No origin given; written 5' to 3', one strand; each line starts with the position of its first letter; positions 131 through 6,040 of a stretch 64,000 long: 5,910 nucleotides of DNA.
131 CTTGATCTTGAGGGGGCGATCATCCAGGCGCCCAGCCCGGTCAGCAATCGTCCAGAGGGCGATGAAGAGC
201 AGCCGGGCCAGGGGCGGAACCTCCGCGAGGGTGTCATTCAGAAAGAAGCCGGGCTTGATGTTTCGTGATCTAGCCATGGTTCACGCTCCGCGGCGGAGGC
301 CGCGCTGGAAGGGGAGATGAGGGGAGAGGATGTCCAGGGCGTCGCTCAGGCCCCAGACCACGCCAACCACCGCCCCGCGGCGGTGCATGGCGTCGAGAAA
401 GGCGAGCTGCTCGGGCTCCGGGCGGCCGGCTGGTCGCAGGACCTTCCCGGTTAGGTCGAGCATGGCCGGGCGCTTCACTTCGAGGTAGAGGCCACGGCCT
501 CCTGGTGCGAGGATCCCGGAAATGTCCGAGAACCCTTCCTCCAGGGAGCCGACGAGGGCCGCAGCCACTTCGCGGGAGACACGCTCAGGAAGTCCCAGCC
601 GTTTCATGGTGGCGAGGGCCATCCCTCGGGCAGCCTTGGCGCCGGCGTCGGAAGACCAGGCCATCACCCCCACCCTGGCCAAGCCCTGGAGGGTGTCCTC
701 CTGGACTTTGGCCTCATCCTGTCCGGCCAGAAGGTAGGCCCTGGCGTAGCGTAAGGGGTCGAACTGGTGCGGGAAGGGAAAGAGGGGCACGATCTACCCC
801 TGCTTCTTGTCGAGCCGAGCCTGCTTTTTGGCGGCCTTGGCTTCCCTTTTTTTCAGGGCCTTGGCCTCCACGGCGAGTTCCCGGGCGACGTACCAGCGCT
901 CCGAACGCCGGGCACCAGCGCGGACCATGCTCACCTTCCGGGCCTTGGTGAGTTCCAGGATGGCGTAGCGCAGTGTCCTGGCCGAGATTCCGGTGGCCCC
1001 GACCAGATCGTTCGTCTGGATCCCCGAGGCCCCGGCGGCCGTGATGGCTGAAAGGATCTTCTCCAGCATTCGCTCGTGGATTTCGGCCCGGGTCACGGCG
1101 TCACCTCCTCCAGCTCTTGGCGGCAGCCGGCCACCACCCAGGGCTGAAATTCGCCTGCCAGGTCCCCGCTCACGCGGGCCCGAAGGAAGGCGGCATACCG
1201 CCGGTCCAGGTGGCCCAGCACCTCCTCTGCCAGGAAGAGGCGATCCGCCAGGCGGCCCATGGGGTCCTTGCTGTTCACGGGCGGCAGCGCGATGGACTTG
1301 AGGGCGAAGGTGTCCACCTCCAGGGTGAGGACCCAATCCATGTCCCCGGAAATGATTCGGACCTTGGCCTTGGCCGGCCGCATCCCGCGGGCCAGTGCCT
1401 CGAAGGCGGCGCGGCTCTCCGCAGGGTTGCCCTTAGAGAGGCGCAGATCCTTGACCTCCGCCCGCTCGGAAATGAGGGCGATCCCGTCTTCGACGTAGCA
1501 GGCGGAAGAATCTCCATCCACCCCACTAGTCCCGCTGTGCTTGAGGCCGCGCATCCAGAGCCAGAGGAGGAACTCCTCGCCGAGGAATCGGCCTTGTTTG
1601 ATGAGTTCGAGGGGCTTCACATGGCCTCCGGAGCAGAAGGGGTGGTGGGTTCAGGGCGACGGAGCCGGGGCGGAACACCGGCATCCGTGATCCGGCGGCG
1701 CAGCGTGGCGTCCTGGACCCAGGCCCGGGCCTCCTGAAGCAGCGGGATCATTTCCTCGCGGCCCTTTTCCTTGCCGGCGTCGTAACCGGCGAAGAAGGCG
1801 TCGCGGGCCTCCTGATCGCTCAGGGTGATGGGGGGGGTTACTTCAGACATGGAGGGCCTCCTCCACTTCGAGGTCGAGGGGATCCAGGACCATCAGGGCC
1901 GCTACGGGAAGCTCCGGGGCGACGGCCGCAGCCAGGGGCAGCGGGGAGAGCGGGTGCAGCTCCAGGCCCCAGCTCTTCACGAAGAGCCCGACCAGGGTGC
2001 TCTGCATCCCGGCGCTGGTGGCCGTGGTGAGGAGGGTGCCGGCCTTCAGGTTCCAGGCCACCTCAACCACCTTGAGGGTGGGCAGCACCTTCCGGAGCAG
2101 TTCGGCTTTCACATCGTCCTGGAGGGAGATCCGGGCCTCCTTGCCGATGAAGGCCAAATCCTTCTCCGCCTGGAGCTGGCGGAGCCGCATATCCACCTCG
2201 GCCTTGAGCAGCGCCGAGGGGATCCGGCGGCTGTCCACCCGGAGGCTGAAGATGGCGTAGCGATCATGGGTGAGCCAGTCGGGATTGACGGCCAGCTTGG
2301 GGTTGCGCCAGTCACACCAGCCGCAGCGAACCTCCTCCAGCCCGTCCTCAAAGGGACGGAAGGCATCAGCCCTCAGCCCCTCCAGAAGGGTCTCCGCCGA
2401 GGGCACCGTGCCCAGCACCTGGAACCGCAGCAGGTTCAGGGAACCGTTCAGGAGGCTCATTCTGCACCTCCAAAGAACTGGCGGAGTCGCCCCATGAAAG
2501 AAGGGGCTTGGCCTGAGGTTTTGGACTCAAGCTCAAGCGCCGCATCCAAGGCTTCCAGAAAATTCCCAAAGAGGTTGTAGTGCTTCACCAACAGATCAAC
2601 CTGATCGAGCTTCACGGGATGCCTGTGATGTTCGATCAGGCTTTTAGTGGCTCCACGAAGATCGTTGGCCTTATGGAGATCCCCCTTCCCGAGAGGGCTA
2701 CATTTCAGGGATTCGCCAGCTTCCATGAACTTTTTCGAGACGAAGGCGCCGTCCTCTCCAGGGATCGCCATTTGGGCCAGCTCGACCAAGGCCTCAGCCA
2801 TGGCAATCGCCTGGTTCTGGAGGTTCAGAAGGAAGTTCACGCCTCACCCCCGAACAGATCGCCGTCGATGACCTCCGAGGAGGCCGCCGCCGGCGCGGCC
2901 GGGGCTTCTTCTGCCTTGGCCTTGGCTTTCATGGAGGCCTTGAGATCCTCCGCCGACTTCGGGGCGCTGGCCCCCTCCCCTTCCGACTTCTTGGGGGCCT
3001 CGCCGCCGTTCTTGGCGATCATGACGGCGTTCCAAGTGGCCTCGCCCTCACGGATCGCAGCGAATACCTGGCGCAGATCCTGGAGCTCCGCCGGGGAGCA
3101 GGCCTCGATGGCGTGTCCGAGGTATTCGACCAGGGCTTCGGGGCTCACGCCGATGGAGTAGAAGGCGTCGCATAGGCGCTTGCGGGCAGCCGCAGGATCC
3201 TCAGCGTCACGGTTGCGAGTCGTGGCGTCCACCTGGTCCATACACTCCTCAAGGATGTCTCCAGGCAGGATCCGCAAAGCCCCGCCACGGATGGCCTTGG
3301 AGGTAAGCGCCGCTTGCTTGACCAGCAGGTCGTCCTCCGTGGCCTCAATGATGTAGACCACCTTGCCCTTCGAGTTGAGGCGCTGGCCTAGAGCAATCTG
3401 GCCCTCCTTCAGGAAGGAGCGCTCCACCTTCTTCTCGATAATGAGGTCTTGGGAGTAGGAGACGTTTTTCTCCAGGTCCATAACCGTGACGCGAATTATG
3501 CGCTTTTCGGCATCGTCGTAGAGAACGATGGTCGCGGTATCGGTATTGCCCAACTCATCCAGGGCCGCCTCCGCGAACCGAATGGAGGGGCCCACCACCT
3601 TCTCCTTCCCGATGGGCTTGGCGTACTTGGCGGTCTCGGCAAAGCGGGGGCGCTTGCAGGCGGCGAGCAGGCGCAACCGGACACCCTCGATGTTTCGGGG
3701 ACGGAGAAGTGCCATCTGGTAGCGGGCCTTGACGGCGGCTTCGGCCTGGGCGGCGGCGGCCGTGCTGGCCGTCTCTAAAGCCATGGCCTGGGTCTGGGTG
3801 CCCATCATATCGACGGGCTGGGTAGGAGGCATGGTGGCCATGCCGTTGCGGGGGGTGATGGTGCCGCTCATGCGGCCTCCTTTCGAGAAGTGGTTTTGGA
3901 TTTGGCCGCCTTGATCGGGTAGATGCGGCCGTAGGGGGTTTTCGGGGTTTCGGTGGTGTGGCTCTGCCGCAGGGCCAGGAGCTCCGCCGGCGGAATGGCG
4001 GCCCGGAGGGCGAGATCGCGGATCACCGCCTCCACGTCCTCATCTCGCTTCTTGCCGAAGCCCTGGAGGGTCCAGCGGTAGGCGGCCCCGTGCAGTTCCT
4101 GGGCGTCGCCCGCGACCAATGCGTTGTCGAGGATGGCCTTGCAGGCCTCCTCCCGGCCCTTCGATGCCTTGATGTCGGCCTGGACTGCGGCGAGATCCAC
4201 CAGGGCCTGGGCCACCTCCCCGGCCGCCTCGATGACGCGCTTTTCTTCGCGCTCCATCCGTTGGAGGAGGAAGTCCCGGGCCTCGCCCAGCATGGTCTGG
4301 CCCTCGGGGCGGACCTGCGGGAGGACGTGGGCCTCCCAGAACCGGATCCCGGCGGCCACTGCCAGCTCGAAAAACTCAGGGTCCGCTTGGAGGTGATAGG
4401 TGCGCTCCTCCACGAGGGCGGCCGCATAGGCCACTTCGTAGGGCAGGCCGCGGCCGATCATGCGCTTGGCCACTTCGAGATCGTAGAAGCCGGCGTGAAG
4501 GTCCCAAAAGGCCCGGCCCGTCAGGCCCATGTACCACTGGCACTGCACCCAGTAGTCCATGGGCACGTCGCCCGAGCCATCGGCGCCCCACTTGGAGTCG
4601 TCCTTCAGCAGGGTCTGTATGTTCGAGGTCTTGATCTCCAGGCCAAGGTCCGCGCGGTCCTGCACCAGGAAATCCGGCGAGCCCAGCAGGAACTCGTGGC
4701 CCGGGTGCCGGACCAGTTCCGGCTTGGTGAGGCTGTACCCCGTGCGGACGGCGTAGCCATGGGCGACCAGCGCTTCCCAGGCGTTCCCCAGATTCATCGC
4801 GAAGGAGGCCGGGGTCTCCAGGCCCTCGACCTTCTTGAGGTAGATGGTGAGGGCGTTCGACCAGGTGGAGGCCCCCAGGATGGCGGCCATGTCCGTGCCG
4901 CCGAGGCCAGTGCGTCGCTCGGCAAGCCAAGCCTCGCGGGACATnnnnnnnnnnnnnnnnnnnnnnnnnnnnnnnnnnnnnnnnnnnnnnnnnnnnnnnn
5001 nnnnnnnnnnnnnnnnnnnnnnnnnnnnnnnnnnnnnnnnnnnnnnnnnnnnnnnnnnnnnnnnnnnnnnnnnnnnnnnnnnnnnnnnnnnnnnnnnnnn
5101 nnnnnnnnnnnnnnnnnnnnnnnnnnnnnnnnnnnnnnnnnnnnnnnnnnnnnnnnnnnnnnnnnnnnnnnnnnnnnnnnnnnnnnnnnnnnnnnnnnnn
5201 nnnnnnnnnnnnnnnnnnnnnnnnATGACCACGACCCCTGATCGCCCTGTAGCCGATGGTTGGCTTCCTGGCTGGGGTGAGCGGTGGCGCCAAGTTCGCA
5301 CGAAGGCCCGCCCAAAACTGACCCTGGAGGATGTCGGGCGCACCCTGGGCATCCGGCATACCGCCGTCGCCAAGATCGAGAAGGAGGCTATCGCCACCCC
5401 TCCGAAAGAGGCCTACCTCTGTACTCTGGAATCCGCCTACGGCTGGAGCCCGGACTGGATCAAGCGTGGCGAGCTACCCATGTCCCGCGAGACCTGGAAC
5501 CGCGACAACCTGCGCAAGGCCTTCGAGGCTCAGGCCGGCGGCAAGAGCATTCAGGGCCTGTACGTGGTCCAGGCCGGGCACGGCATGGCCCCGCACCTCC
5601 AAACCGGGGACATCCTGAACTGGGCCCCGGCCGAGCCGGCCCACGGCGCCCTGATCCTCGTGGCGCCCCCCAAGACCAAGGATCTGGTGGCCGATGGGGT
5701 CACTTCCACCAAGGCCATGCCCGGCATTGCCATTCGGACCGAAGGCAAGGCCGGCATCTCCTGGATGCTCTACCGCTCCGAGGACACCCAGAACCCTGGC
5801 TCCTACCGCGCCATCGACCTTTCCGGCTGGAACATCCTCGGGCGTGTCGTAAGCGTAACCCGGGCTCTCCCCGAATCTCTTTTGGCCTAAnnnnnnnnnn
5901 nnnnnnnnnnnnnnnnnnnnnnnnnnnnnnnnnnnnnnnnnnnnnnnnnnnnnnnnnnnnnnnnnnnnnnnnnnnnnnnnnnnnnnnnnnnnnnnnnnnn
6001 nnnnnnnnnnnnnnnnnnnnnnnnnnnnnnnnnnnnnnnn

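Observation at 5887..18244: Plasmid-style maintenance genes in a tailed phage: a candidate phage-plasmid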

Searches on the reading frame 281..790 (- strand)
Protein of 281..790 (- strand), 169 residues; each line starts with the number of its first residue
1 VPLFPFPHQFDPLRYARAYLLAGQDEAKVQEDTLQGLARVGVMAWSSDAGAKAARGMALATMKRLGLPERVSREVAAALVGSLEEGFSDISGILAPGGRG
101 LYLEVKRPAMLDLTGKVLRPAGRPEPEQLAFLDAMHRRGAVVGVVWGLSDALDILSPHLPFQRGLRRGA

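Call 18: search_protein_families(library=phrogs, max_evalue=0.001, proteins=[window:281-790:-])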
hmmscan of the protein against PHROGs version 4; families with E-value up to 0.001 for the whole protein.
window:281-790:- (169 aa): 3 families
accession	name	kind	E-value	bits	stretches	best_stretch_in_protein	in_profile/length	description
phrog_5702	-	DNA, RNA and nucleotide metabolism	2e-10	41.5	1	85-155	5-63/70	Holliday junction resolvase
phrog_824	-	unknown function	2.7e-09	38.3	1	84-155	111-171/265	-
phrog_93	-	DNA, RNA and nucleotide metabolism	9.1e-09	35.5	1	23-155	351-438/613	endonuclease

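Call 23: find_encoding_contigs(protein=window:281-790:-, flank=10000, max_places=10)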
Protein window:281-790:- (169 aa): 1 contig read that carries it; 1 place shown.
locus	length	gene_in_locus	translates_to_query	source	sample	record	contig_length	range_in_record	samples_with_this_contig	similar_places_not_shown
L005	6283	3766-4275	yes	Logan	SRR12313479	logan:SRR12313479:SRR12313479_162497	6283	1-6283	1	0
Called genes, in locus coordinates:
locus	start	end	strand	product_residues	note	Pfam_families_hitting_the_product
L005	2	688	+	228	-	?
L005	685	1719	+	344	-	-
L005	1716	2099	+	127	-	-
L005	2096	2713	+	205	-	PF04381:RdgC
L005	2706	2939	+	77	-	-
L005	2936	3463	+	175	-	-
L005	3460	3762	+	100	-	-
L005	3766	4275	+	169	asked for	-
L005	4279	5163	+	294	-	-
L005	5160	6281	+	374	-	?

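Call 40: search_protein_families(library=ncbifam, max_evalue=0.001, proteins=[L005:4279-5163:+, L005:5160-6281:+])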
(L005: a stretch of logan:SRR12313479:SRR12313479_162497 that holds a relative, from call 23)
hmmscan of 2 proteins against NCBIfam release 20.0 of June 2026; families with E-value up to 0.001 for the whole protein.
L005:4279-5163:+ (294 aa): 0 families

L005:5160-6281:+ (374 aa): 18 families
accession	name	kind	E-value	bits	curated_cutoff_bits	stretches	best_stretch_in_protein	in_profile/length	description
TIGR00665.1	DnaB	equivalog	8.1e-75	252.3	385.25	1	7-371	3-362/435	replicative DNA helicase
NF005852.0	PRK07773.1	equivalog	2.2e-68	231.4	780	1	7-370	25-382/886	replicative DNA helicase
NF004384.0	PRK05748.1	equivalog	2.8e-63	214.1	525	1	5-372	9-372/452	replicative DNA helicase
NF040583.1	dnaB_SPI-7_type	exception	6.9e-63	213.2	655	1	31-371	24-363/434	SPI-7-type island replicative DNA helicase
TIGR03600.1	phage_DnaB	exception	6.9e-63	213.1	498.65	1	31-370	21-359/421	phage replicative helicase, DnaB family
NF006606.0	PRK09165.1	equivalog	4.2e-60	203.7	540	1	4-370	19-398/497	replicative DNA helicase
NF006306.0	PRK08506.1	equivalog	2.4e-59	201.2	596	1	12-371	9-358/472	replicative DNA helicase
NF004109.0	PRK05595.1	equivalog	5.6e-54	183.5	737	1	5-370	7-366/444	replicative DNA helicase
NF006443.0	PRK08760.1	equivalog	6.5e-53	179.7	741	1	34-369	59-393/476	replicative DNA helicase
NF005945.0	PRK08006.1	equivalog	4.8e-49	167.5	898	1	30-371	49-392/471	replicative DNA helicase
NF005369.0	PRK06904.1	equivalog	2.6e-47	161.6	809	1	36-371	53-392/474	replicative DNA helicase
NF006458.0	PRK08840.1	equivalog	1.2e-45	156.1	884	1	36-371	48-385/464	replicative DNA helicase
NF005424.0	PRK07004.1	equivalog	1.6e-42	145.6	834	1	36-370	43-379/460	replicative DNA helicase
NF004967.0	PRK06321.1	equivalog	1.2e-39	136.5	751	1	28-370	39-394/472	replicative DNA helicase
NF005240.0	PRK06749.1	subfamily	1.5e-38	132.7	686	1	35-372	27-357/428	replicative DNA helicase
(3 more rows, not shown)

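Call 106: search_protein_families(library=phrogs, max_evalue=0.001, proteins=[L005:4279-5163:+])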
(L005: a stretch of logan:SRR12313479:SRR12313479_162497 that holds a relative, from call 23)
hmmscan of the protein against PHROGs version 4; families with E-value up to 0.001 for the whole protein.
L005:4279-5163:+ (294 aa): 9 families
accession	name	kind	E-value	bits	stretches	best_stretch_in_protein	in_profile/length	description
phrog_17247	-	unknown function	1.9e-52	179.4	1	1-125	1-125/295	-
phrog_16167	-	DNA, RNA and nucleotide metabolism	6.1e-48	165.1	1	1-172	1-180/315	replication initiation protein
phrog_12556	-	DNA, RNA and nucleotide metabolism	1.5e-44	154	1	1-106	1-106/347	replication initiation protein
phrog_1408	-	DNA, RNA and nucleotide metabolism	2.3e-23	84.1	1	1-137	1-138/302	replication initiation protein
phrog_2149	-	DNA, RNA and nucleotide metabolism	2.4e-22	81.1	1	3-196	2-180/289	replication initiation protein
phrog_5810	-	DNA, RNA and nucleotide metabolism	3.4e-16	60.6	1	2-113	2-114/268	replication initiation protein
phrog_8130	-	unknown function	1.9e-10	41.3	1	1-76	11-86/434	-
phrog_5718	-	DNA, RNA and nucleotide metabolism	3.4e-09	37.2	1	1-102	1-108/394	HNH endonuclease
phrog_270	-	DNA, RNA and nucleotide metabolism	3.5e-07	30.9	1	17-167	39-174/383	replication initiation protein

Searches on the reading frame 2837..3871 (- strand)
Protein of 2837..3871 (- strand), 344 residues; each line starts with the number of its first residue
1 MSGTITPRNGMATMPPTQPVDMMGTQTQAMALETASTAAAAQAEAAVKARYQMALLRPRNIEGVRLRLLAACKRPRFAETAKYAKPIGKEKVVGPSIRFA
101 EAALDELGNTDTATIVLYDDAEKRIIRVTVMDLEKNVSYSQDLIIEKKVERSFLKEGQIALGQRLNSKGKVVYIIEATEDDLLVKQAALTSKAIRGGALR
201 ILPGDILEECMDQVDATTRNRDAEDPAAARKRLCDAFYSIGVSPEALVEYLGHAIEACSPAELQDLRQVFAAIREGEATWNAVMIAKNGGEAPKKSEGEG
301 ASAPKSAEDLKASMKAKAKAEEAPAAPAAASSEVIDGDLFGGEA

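Call 7: search_protein_families(library=pfam, max_evalue=0.01, proteins=[window:2837-3871:-])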
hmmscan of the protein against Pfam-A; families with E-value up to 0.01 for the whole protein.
window:2837-3871:- (344 aa): 0 families

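Call 8: search_protein_families(library=phrogs, max_evalue=0.001, proteins=[window:2837-3871:-])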
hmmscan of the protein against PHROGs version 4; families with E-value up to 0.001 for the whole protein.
window:2837-3871:- (344 aa): 1 family
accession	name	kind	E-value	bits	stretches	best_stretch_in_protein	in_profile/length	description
phrog_3657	-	unknown function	5.7e-52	177.6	1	26-313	13-275/289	-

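Call 113: search_solved_structures(query=window:2837-3871:-, max_evalue=1)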
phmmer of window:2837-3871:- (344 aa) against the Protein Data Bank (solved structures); distinct sequences matched with E-value up to 1: 0.

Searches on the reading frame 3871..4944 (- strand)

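Call 7: search_protein_families(library=pfam, max_evalue=0.01, proteins=[window:3871-4944:-])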
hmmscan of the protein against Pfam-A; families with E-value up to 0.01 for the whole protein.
seq(358 aa): 1 family
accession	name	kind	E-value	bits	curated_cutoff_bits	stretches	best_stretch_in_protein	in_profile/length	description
PF09588.16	YqaJ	-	1.6e-22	80.8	22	1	6-144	2-149/150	YqaJ-like viral recombinase domain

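Call 8: search_protein_families(library=phrogs, max_evalue=0.001, proteins=[window:3871-4944:-])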
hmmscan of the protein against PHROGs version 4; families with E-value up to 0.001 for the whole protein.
seq(358 aa): 2 families
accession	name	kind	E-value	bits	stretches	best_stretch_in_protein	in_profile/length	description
phrog_434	-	DNA, RNA and nucleotide metabolism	2.4e-46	159.7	1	1-285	55-313/372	RecE-like recombination exonuclease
phrog_149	-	DNA, RNA and nucleotide metabolism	5.2e-08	32.7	1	4-193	602-780/1242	exonuclease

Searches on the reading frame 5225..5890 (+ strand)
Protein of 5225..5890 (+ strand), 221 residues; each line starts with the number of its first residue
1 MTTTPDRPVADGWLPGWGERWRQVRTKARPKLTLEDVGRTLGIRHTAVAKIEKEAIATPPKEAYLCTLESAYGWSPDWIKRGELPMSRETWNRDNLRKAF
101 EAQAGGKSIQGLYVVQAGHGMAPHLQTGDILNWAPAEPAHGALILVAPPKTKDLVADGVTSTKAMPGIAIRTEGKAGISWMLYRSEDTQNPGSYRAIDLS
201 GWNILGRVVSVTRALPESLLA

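Call 7: search_protein_families(library=pfam, max_evalue=0.01, proteins=[window:5225-5890:+])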
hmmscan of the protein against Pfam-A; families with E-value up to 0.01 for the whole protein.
window:5225-5890:+ (221 aa): 2 families
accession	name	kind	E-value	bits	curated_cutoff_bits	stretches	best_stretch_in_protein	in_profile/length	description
PF01381.28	HTH_3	-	0.0032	17.9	23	1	31-79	9-55/55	Helix-turn-helix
PF13560.12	HTH_31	-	0.0082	16.9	27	0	20-77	5-59/64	Helix-turn-helix domain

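Call 8: search_protein_families(library=phrogs, max_evalue=0.001, proteins=[window:5225-5890:+])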
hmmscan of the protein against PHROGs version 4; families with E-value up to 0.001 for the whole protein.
window:5225-5890:+ (221 aa): 1 family
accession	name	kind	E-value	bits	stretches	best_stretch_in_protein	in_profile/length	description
phrog_8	-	transcription regulation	3.1e-05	24.6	1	18-88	163-224/346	transcriptional regulator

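Call 40: search_protein_families(library=ncbifam, max_evalue=0.001, proteins=[window:5225-5890:+])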
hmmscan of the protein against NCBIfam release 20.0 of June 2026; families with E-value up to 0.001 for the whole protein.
window:5225-5890:+ (221 aa): 0 families

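Call 112: search_solved_structures(query=window:5225-5890:+, max_evalue=1, show_alignments=1)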
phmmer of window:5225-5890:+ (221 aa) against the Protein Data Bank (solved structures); distinct sequences matched with E-value up to 1: 4.
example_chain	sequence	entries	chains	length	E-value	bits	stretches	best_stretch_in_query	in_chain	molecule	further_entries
1adr_A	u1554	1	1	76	0.013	18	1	18-87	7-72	P22 C2 REPRESSOR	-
3jxb_C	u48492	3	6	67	0.14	14.7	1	18-83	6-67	Repressor protein C2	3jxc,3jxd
2r1j_L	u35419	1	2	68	0.14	14.7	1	18-83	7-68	Repressor protein C2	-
9sf2_A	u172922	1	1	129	0.22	14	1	27-61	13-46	Transcriptional regulator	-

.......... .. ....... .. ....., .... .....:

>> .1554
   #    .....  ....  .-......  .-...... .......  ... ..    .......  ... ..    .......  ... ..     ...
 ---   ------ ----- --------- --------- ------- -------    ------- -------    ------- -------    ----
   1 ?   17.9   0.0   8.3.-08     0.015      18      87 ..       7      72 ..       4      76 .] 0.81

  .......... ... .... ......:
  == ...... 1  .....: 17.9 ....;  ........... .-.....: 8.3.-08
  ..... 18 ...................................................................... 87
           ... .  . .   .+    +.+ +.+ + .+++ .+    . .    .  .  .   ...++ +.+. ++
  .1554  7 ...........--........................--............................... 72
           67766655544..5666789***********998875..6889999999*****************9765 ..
